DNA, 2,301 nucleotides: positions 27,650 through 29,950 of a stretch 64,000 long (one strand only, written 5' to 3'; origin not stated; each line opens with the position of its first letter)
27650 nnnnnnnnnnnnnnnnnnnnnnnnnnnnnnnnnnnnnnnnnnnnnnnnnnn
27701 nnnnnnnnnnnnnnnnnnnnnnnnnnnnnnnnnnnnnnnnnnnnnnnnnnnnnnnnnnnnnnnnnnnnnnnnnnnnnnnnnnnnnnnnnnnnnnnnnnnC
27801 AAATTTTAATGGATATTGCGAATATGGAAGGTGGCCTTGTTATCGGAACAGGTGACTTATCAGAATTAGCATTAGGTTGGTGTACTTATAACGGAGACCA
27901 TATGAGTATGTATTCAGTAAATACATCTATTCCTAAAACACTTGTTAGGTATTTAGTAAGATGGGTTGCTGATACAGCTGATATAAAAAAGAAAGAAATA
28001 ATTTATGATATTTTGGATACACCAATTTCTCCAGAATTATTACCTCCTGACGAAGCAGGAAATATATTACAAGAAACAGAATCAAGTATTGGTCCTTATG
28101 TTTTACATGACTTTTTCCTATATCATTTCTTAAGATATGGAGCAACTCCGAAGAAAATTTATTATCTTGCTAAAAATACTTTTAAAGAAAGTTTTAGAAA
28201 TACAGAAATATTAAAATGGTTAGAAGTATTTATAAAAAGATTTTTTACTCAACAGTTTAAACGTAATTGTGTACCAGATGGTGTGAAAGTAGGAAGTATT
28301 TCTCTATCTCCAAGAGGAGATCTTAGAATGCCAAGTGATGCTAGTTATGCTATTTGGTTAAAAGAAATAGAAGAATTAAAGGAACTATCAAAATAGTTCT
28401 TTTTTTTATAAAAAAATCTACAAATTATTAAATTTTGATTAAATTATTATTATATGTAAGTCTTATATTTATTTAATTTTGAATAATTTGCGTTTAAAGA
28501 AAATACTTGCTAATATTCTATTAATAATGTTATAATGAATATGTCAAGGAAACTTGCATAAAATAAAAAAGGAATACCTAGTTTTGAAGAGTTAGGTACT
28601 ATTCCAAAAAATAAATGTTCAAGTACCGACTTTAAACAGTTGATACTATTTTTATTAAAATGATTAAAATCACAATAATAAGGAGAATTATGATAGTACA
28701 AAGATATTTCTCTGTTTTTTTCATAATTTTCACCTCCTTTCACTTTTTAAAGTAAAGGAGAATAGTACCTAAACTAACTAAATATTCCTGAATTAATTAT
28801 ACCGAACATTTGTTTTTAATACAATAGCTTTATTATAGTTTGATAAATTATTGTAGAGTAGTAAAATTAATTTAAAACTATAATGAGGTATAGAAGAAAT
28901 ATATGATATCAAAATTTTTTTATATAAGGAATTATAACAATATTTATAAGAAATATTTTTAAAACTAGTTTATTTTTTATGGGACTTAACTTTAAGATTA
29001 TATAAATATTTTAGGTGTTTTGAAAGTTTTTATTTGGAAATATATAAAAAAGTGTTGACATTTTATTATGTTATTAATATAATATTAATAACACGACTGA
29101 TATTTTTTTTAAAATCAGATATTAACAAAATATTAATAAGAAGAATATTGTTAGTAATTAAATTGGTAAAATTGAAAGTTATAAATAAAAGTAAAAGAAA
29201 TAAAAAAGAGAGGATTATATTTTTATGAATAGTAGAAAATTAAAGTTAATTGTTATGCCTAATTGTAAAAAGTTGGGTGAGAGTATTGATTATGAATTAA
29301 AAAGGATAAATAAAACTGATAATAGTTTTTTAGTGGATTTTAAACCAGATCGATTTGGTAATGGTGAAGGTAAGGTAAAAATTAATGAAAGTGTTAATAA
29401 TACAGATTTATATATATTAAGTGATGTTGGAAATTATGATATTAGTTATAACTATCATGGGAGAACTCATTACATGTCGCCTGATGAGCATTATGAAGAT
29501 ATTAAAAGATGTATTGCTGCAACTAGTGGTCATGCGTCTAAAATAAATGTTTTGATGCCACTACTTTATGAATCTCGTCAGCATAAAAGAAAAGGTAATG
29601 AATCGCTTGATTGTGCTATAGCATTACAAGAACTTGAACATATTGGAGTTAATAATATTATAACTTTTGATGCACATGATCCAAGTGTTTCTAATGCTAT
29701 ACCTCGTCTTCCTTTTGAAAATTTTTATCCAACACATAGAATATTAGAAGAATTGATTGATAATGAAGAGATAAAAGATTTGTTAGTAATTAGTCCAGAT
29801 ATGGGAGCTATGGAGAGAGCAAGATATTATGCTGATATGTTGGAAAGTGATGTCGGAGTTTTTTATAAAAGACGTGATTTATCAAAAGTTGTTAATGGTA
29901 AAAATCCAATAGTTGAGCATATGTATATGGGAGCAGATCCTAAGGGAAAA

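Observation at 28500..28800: Unannotated type-I toxin-antitoxin-like module between nadE and prs (30-aa hydrophobic peptide plus convergent antisense RNA)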

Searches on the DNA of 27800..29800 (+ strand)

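Call 5: search_rna_families(source=window, start=27800, end=29800, threshold=evalue, max_evalue=10, show_alignments=3)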
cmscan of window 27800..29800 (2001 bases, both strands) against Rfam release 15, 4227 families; matches with E-value up to 10: 5.
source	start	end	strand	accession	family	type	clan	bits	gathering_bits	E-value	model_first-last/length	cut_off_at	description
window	29407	29476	+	RF02934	caiA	Gene; sRNA;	-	19.2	55.5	4.6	1-78/78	no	caiA RNA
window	28011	28028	-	RF02519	ToxI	Gene; antitoxin;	-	18.9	50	2.9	1-34/34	no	ToxI antitoxin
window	29526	29618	+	RF01409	STnc250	Gene; sRNA;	-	18.6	42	1.4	1-94/94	no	STnc250 Hfq binding RNA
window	28244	28314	-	RF02172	RFPL3-AS1_2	Gene; lncRNA;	-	18.4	40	0.08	1-71/71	no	RFPL3 antisense RNA 1 conserved region 2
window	28314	28406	+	RF02397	sau-5971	Gene; sRNA;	-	17.1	90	7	1-96/96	no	Staphylococcus sRNA sau-5971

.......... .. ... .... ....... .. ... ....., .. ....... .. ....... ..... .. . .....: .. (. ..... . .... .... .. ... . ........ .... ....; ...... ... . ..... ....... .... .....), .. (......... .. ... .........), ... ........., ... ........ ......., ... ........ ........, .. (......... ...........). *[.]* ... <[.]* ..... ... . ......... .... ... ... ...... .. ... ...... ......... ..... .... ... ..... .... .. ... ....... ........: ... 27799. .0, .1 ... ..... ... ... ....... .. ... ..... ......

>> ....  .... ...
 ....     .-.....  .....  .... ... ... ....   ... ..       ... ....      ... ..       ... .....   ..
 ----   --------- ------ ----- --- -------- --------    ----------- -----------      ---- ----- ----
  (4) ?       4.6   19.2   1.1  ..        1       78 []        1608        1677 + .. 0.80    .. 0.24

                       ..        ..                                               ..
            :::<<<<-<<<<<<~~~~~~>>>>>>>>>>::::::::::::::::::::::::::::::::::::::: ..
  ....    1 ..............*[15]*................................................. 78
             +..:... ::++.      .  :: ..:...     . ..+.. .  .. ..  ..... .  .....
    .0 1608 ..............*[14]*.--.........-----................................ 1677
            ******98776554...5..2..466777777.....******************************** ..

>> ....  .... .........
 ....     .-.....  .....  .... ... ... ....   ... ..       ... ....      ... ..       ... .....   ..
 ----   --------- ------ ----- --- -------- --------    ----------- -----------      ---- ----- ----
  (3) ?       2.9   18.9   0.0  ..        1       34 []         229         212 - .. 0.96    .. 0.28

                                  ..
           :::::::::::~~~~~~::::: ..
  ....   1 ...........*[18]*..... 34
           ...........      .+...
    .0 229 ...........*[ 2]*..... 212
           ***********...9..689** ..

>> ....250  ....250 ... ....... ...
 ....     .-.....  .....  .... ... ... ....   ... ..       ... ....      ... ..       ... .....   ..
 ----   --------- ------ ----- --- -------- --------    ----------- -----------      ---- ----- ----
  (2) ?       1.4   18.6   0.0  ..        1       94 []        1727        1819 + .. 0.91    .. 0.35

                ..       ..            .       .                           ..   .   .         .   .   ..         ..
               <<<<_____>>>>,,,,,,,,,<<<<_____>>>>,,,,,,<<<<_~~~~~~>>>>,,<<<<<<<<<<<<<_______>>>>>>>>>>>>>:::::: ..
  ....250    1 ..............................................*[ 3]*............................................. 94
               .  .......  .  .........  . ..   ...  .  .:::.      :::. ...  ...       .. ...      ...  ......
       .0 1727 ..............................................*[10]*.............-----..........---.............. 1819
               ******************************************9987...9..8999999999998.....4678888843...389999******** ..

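Call 60: search_dna_similar(query=window:28500-28830:+, collection=plasmids, mode=distant, max_rows=8)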
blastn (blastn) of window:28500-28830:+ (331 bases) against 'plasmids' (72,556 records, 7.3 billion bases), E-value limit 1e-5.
No match.

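Call 61: search_dna_similar(query=window:28500-28830:+, collection=phages, mode=distant, max_rows=8)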
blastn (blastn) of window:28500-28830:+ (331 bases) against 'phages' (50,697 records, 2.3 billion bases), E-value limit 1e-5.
No match.

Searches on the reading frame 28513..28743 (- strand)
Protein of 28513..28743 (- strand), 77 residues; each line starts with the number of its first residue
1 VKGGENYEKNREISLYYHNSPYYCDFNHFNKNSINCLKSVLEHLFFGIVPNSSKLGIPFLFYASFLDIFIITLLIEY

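Call 11: list_cluster_members(proteins=[window:28635-28724:-, window:28635-28733:-, window:28513-28743:-, window:26465-28393:+, window:29225-30319:+])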
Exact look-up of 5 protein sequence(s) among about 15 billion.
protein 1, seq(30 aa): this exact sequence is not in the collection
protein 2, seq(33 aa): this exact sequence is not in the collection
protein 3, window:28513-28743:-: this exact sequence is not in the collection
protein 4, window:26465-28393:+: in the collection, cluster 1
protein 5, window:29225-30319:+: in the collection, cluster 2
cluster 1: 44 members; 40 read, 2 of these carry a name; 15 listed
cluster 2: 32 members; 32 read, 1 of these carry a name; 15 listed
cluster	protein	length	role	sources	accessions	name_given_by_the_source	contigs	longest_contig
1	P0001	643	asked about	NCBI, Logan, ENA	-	-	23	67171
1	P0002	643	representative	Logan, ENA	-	-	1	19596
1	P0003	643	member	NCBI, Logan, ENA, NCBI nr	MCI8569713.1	MAG: NAD(+) synthase [Bacilli bacterium] | NAD(+) synthase [Bacilli bacterium]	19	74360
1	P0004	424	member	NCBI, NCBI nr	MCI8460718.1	MAG: NAD(+) synthase, partial [Bacilli bacterium] | NAD(+) synthase [Bacilli bacterium]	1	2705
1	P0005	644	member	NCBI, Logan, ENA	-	-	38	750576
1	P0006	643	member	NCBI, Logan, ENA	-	-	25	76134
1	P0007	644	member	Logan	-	-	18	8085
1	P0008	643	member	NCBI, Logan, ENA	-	-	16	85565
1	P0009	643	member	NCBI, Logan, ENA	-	-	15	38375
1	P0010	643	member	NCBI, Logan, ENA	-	-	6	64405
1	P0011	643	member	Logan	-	-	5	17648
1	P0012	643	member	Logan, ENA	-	-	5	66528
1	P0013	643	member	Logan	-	-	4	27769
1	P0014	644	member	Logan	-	-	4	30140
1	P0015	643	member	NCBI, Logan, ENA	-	-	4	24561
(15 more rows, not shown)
